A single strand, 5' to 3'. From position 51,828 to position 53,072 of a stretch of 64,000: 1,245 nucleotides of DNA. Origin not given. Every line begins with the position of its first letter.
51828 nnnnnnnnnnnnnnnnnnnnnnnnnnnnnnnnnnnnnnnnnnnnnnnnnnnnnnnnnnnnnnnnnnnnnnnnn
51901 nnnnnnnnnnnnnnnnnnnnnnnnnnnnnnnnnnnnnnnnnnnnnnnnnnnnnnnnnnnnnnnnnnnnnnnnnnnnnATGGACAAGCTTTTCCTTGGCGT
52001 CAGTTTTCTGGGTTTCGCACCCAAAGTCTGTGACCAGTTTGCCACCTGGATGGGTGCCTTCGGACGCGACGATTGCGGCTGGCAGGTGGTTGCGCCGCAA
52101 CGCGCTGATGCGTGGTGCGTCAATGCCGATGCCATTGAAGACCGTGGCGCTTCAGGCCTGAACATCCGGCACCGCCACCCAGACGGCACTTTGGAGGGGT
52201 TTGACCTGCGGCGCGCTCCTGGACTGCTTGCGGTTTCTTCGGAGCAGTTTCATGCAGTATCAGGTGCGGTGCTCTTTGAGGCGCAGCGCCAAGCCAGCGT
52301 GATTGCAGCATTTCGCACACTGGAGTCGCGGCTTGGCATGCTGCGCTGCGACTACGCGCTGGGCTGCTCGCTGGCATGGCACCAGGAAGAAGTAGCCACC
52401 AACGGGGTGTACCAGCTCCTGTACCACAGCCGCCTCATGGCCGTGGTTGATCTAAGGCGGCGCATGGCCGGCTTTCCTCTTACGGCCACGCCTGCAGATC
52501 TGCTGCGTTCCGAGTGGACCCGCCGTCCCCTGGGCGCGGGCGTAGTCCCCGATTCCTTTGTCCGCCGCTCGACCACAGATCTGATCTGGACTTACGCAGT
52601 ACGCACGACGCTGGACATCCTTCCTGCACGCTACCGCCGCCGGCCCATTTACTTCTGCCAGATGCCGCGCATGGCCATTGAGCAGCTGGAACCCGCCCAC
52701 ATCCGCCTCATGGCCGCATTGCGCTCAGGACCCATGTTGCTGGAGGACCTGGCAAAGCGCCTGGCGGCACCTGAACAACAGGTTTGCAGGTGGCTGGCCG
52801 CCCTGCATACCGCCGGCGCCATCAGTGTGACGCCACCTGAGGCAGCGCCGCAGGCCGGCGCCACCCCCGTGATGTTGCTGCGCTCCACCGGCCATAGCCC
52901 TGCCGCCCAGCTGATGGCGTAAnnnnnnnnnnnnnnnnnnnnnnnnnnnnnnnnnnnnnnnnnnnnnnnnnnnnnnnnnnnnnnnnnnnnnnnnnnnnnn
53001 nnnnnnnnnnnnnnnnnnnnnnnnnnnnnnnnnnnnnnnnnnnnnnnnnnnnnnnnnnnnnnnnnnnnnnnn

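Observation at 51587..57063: Three-gene cassette splits the conserved yraN-SIS-BON locus: unknown protein + eroded kinase core + SARP-STAND-TPR protein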

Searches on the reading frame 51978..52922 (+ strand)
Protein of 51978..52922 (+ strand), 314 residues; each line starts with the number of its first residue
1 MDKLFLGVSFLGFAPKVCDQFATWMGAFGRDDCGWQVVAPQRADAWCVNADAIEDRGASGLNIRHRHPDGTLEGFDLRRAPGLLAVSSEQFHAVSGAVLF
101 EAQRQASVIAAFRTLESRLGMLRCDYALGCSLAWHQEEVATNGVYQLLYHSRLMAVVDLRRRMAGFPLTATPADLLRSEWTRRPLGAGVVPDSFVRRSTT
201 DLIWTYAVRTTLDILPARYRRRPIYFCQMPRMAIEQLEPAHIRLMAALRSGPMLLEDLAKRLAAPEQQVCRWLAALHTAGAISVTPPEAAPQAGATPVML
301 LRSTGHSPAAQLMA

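Call 5: search_protein_families(library=pfam, proteins=[window:51978-52922:+], max_evalue=0.01)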
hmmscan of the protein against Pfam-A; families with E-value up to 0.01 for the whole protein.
window:51978-52922:+ (314 aa): 1 family
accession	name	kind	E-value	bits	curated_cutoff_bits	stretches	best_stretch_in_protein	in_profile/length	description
PF17782.7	DprA_WH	-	0.0045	17.4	22.9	1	231-284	4-57/61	DprA winged helix domain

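Call 6: search_protein_families(library=ncbifam, proteins=[window:51978-52922:+], max_evalue=0.1)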
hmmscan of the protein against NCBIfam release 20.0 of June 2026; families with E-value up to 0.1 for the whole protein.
window:51978-52922:+ (314 aa): 1 family
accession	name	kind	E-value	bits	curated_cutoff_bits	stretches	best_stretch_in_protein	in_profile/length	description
NF033788.1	HTH_metalloreg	subfamily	0.048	13.5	55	1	239-283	11-56/77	metalloregulator ArsR/SmtB family transcription factor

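Call 7: search_protein_families(library=padloc, proteins=[window:51978-52922:+], max_evalue=0.1)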
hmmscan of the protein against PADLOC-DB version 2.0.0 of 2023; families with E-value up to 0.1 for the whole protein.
window:51978-52922:+ (314 aa): 0 families

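Call 11: find_encoding_contigs(protein=window:51978-52922:+, flank=10000, max_places=10)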
Protein window:51978-52922:+ (314 aa): 1 contig read that carries it; 1 place shown.
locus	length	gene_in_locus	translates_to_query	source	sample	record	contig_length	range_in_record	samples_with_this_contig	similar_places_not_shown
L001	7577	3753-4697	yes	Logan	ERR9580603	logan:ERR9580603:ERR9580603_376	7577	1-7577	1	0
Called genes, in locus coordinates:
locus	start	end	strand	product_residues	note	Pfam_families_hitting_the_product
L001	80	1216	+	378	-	PF00437:T2SSE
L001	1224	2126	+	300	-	PF01488:Shikimate_DH (weak), PF02826:2-Hacid_dh_C (weak), PF03446:NAD_binding_2, PF03807:F420_oxidored, PF14833:NAD_binding_11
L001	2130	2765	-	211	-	PF04972:BON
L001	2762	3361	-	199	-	PF13580:SIS_2, PF01380:SIS (weak)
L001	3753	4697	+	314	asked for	-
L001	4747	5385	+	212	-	PF02518:HATPase_c (weak)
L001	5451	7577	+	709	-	?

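Call 12: find_homologous_proteins(query=window:51978-52922:+, max_evalue=0.001)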
Query window:51978-52922:+ (314 aa): 21 proteins with E <= 0.001 among 8000 candidates.
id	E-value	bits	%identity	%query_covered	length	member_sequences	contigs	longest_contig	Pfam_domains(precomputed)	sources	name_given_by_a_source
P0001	8.5e-194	661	92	100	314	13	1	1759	-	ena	-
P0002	7.7e-172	589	82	100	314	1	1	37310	-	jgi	jgi:hypothetical protein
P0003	1.4e-171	588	82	100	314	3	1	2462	-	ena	-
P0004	1.3e-168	578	81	100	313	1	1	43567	-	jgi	-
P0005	1.3e-168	578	82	100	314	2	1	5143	-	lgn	-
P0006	9.9e-166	569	80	100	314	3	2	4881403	-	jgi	jgi:hypothetical protein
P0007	1.9e-164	565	81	100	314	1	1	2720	-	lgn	-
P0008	1.0e-163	562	79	100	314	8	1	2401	-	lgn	-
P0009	1.6e-163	562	79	100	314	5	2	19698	PF17782.8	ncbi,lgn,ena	-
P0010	2.2e-161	555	78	100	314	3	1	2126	-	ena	-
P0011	4.0e-161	554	78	100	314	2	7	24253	-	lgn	-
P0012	7.7e-161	553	84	88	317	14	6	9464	-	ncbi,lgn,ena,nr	ncbi:MAG: hypothetical protein KA335_11630 [Ramlibacter sp.]|nr:hypothetical protein [Ramlibacter sp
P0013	3.4e-158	544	77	99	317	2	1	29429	-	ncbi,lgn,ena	-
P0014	8.3e-157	540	77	100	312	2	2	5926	-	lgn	-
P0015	3.7e-156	537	75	100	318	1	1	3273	-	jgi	-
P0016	2.1e-151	522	76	96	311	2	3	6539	-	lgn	-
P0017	2.9e-118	413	63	90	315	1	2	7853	-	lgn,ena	-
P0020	2.4e-92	328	49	95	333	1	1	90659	-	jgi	-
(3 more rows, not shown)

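Call 13: find_encoding_contigs(protein=P0020, flank=10000, max_places=4)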
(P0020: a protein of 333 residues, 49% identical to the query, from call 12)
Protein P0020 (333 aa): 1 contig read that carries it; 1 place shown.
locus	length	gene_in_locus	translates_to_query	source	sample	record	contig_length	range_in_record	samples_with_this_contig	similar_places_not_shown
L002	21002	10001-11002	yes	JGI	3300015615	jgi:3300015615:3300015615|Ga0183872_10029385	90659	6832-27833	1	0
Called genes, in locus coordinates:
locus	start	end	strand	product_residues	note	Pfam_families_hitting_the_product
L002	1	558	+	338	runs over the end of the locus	PF06089:Asparaginase_II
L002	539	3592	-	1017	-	PF14850:Pro_dh-DNA_bdg, PF01619:Pro_dh, PF00171:Aldedh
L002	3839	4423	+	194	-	PF12276:DUF3617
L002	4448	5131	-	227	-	PF01168:Ala_racemase_N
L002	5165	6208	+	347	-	PF00437:T2SSE, PF13555:AAA_29 (weak)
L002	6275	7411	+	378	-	PF00437:T2SSE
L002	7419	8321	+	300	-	PF02826:2-Hacid_dh_C (weak), PF03446:NAD_binding_2, PF03807:F420_oxidored, PF14833:NAD_binding_11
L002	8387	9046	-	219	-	PF04972:BON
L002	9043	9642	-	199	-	PF13580:SIS_2, PF01380:SIS (weak)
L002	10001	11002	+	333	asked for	-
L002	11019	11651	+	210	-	-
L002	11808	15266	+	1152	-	PF03704:BTAD, PF13191:AAA_16 (weak), PF13401:AAA_22 (weak)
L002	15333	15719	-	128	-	PF02021:UPF0102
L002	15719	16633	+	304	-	PF00590:TP_methylase, PF23016:RsmI_C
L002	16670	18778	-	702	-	PF17764:PriA_3primeBD, PF00270:DEAD, PF04851:ResIII, PF00271:Helicase_C (faint), PF18319:Zn_ribbon_PriA, PF18074:PriA_C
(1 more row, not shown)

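Call 14: find_encoding_contigs(protein=P0006, flank=10000, max_places=4)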
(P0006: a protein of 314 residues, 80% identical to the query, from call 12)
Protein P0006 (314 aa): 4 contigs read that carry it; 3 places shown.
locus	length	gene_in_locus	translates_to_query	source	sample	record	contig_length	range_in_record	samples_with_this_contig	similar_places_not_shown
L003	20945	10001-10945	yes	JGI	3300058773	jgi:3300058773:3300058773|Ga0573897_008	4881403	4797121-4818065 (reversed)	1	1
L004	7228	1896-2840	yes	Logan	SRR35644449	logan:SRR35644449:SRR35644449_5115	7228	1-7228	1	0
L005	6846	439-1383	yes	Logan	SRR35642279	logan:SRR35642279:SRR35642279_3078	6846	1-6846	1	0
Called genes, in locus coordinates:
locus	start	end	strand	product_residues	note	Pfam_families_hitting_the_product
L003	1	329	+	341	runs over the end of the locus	PF06089:Asparaginase_II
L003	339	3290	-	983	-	PF14850:Pro_dh-DNA_bdg, PF01619:Pro_dh, PF00171:Aldedh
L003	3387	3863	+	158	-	PF13404:HTH_AsnC-type, PF13412:HTH_24, PF01037:AsnC_trans_reg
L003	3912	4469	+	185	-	PF12276:DUF3617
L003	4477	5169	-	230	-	PF01168:Ala_racemase_N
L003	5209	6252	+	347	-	PF00437:T2SSE, PF13555:AAA_29 (weak)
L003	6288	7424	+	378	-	PF00437:T2SSE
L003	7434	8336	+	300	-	PF01488:Shikimate_DH (weak), PF02826:2-Hacid_dh_C (weak), PF03446:NAD_binding_2, PF03807:F420_oxidored, PF14833:NAD_binding_11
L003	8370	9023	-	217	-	PF04972:BON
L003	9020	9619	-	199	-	PF13580:SIS_2, PF01380:SIS (weak)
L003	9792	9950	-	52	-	-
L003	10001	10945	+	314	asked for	-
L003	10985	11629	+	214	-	PF02518:HATPase_c (weak)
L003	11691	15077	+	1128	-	PF03704:BTAD, PF13191:AAA_16 (weak), PF13401:AAA_22 (faint), PF05729:NACHT (weak)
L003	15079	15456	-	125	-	PF02021:UPF0102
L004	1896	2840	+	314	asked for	-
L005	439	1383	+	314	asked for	-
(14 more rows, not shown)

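Call 38: search_protein_representatives(alignment_id=A1)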
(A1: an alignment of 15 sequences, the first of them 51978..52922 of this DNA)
Query: 15 sequences, 314 profile positions. Proteins with E-value up to 0.001 (for the whole library): 240; up to 1e-10: 160; up to 1e-30: 41. The best 150 are listed.
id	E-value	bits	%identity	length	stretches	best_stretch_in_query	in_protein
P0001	3.7e-181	617.6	-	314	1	1-314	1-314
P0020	1.7e-144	497.1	-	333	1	1-306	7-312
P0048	6.5e-95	334.3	-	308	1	1-294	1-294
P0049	3.8e-58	213.5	-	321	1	3-286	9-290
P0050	1.5e-48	182.0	-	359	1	2-297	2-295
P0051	2.6e-44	168.1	-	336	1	1-302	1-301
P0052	3.9e-41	157.6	-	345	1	6-292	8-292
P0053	7.4e-41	156.7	-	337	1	6-299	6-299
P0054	1.1e-40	156.1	-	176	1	128-287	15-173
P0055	1.6e-40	155.6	-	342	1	1-291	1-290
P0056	1.9e-39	152.1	-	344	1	4-286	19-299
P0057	1.4e-38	149.2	-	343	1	11-299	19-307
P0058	7.9e-38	146.8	-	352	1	1-290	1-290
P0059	2.5e-37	145.1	-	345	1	9-300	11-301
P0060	1.2e-36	142.9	-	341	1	5-294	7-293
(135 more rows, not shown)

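Call 40: predict_structure(alignment_id=A1)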
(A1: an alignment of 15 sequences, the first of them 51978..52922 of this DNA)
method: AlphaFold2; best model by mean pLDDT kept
length: 314 residues; sequences in the alignment: 15
mean_pLDDT: 69.9   pTM: 0.50
mean pLDDT of the five models: 69.9, 67.6, 66.3, 64.8, 63.9
residues with pLDDT >= 90: 48; 70-90: 120; 50-70: 94; < 50: 52
segments of 3 or more residues with pLDDT < 50: 169-188, 210-214, 290-314
pLDDT, mean of each block of 10 residues (from residue 1): 71 90 81 77 87 85 84 82 86 84 91 76 61 59 60 63 61 41 42 60 58 55 84 67 89 91 84 74 75 33 30 29
secondary structure, 60 per line:
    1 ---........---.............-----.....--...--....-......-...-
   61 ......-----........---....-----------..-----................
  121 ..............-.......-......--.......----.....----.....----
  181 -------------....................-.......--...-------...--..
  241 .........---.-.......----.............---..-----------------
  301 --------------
elements in order: E4-11 H15-27 E33-37 E45-48 E53-55 E61-66 E72-76 E83-86 H105-134 H136-142 E144-149 E152-158 E163-167 H172-176 E194-198 H199-213 H215-221 E224-226 H239-249 H255-261 H266-278

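Call 44: fold_search(model_id=the predicted structure, library=pdb)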
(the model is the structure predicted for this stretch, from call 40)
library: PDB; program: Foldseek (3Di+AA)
matches with E <= 10: 761; with E <= 0.001: 0
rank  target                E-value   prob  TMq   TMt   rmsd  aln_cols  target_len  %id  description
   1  6oaq_B                4.4e-03  0.38  0.21  0.21  20.6       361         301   14  Crystal structure of a dual sensor histidine kinase in BeF3- bound state (released 2019-09-18)
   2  6oap_B                8.5e-03  0.28  0.20  0.20  20.3       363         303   15  Crystal structure of a dual sensor histidine kinase in the green-light absorbing Pg state (released 2019-09-18)
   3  6oaq_A                6.5e-02  0.14  0.19  0.20  20.1       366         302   12  Crystal structure of a dual sensor histidine kinase in BeF3- bound state (released 2019-09-18)
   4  1a04_A                6.9e-02  0.35  0.21  0.29  13.4       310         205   10  THE STRUCTURE OF THE NITRATE/NITRITE RESPONSE REGULATOR PROTEIN NARL IN THE MONOCLINIC C2 CRYSTAL FORM (released 1998-03-18)
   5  2cou_MODEL_1_A        7.3e-02  0.92  0.14  0.35   2.9        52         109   19  Solution structure of the second BRCT domain of epithelial cell transforming 2 (released 2005-11-18)
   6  9ghc_W                9.3e-02  0.13  0.15  0.09  13.4       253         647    8  Pre-release fusidic acid-locked Escherichia coli 70S ribosome with Staphylococus aureus EF-G and FusB (FusB-EF-G-70S) (released 2025-03-26)
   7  3q7s_A                1.0e-01  0.89  0.23  0.55   7.6       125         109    8  2.1A resolution structure of the ChxR receiver domain containing I3C from Chlamydia trachomatis (released 2011-07-20)
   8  3q7r_A                1.0e-01  0.75  0.21  0.49   7.9       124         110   10  1.6A resolution structure of the ChxR receiver domain from Chlamydia trachomatis (released 2011-07-20)
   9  2om7_L                1.0e-01  0.09  0.15  0.09  17.4       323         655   10  Structural Basis for Interaction of the Ribosome with the Switch Regions of GTP-bound Elongation Factors (released 2008-01-15)
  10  8vc9_F                1.2e-01  0.63  0.22  0.18   9.1       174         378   10  Hybrid response regulator LvrB from Leptospira / phosphorylated REC form (released 2024-12-18)
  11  8w05_D                1.3e-01  0.18  0.10  0.12   9.9       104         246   12  Crystal Structure of the reconstruction of the ancestral triosephosphate isomerase of the last opisthokont common ance (released 2024-09-04)
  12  1fnm                  1.4e-01  0.08  0.15  0.09  17.3       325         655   10  STRUCTURE OF THERMUS THERMOPHILUS EF-G H573A (released 2000-11-22)
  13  5iuk_F                1.7e-01  0.47  0.19  0.38   5.6       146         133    9  Crystal structure of the DesK-DesR complex in the phosphotransfer state with high Mg2+ (150 mM) (released 2016-12-21)
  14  7m4s_C                1.7e-01  0.09  0.13  0.14  14.5       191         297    7  Crystal structure of macrocyclase AMdnB from Anabaena sp. PCC 7120 (released 2021-11-03)
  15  4v7d_BZ               1.7e-01  0.07  0.14  0.07  15.6       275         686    9  Structure of the Ribosome with Elongation Factor G Trapped in the Pre-Translocation State (pre-translocation 70S*tRNA (released 2014-07-09)
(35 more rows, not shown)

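Call 45: find_homologous_proteins(query=A3, max_evalue=0.00001)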
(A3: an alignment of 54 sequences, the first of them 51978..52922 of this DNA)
Query A3 (54 sequences) (314 aa, profile of the alignment): 47 proteins with E <= 0.00001 among 8000 candidates.
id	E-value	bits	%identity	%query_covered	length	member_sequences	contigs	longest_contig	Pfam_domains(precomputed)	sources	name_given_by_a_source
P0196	1.5e-116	407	29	89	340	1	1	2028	-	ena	-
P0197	2.2e-116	407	31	82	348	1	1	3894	-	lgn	-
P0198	6.3e-116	405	31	90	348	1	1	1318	-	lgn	-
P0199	7.4e-115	402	31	91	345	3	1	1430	-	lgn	-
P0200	9.6e-115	401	30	91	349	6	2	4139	-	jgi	jgi:hypothetical protein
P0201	1.1e-114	401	33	64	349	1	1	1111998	-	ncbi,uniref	ncbi:hypothetical protein ACFPOE_14130 [Caenimonas terrae]|uniref:MarR family transcriptional regula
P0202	2.4e-113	397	30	91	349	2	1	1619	-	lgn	-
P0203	2.1e-112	394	30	91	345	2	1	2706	-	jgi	jgi:hypothetical protein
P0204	5.3e-110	386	33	90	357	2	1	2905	-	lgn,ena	-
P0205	1.9e-109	384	33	98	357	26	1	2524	-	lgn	-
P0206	9.4e-109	382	31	90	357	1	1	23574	-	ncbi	ncbi:MAG: hypothetical protein ACLGG8_04740 [Gammaproteobacteria bacterium]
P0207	1.2e-105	371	31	90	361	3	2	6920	-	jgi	jgi:hypothetical protein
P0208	1.8e-105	371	36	64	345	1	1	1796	-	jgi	-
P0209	7.4e-103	362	34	61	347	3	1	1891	-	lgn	-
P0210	2.8e-102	360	35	63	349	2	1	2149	-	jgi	jgi:hypothetical protein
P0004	1.0e-89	319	81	100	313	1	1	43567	-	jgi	-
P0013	1.8e-89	318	77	99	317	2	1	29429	-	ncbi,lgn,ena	-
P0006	3.8e-87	311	80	100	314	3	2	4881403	-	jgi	jgi:hypothetical protein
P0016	7.2e-87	310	76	96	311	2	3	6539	-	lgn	-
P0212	1.1e-86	309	26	94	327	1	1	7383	-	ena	-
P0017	3.3e-79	285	63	90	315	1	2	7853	-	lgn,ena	-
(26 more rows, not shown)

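Call 46: find_encoding_contigs(protein=P0201, flank=8000, max_places=2)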
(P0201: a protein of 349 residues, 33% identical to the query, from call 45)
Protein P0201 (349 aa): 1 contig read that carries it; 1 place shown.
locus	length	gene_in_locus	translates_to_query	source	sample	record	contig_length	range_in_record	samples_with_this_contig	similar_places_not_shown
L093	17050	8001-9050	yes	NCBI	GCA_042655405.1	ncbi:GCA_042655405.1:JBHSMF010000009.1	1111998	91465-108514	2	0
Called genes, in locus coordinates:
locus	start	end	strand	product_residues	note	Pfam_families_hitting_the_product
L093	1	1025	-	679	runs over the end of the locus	PF00773:RNB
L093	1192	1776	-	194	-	PF05728:UPF0227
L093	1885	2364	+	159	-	-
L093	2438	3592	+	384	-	PF01098:FTSW_RODA_SPOVE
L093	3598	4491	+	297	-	PF03446:NAD_binding_2, PF03807:F420_oxidored (weak), PF14833:NAD_binding_11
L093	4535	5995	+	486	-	PF01523:PmbA_TldD_1st, PF19290:PmbA_TldD_2nd, PF19289:PmbA_TldD_3rd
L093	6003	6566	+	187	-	-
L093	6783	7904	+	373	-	PF00793:DAHP_synth_1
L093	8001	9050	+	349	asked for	-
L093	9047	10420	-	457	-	PF01225:Mur_ligase, PF08245:Mur_ligase_M, PF02875:Mur_ligase_C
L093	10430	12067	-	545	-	PF00501:AMP-binding, PF13193:AMP-binding_C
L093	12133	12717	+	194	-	-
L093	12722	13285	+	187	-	PF00578:AhpC-TSA, PF08534:Redoxin, PF13905:Thioredoxin_8 (weak)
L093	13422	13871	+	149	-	PF00364:Biotin_lipoyl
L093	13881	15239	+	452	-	PF00289:Biotin_carb_N, PF02786:CPSase_L_D2, PF02222:ATP-grasp, PF07478:Dala_Dala_lig_C (weak), PF02785:Biotin_carb_C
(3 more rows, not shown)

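Call 47: find_encoding_contigs(protein=P0206, flank=8000, max_places=2)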
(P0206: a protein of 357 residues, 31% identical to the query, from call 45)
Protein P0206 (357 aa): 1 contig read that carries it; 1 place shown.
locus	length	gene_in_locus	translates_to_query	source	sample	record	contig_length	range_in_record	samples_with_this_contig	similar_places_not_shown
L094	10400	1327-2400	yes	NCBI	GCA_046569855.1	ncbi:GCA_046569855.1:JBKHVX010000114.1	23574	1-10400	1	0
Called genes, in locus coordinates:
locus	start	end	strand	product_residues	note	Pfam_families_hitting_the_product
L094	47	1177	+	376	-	PF00793:DAHP_synth_1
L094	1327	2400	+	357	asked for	-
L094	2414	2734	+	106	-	-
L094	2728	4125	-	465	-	PF01225:Mur_ligase, PF08245:Mur_ligase_M, PF02875:Mur_ligase_C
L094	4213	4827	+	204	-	-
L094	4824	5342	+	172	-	PF08534:Redoxin, PF00578:AhpC-TSA, PF00085:Thioredoxin (faint), PF13905:Thioredoxin_8 (weak)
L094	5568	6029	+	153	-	PF00364:Biotin_lipoyl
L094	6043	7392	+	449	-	PF00289:Biotin_carb_N, PF02786:CPSase_L_D2, PF02222:ATP-grasp, PF07478:Dala_Dala_lig_C, PF02785:Biotin_carb_C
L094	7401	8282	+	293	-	PF06325:PrmA, PF05175:MTS, PF13489:Methyltransf_23, PF13649:Methyltransf_25 (weak)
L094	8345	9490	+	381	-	PF13717:Zn_ribbon_4, PF13719:Zn_ribbon_5, PF11906:DUF3426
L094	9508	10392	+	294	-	PF00294:PfkB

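Call 48: find_encoding_contigs(protein=P0212, flank=8000, max_places=2)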
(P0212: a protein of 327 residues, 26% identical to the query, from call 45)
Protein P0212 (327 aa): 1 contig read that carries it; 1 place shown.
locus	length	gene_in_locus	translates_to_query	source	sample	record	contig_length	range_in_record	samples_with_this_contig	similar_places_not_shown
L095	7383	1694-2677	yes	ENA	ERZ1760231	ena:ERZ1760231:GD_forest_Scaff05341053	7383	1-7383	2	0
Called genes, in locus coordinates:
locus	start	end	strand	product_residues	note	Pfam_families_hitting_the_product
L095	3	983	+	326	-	?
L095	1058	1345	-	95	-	-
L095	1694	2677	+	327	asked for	-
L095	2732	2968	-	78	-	-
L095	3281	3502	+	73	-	-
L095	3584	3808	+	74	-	-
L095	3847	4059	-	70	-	-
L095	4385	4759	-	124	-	-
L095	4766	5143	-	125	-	-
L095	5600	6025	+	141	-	PF00106:adh_short, PF08659:KR (weak), PF13561:adh_short_C2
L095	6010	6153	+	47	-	-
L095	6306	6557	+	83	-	-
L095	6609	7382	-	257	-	?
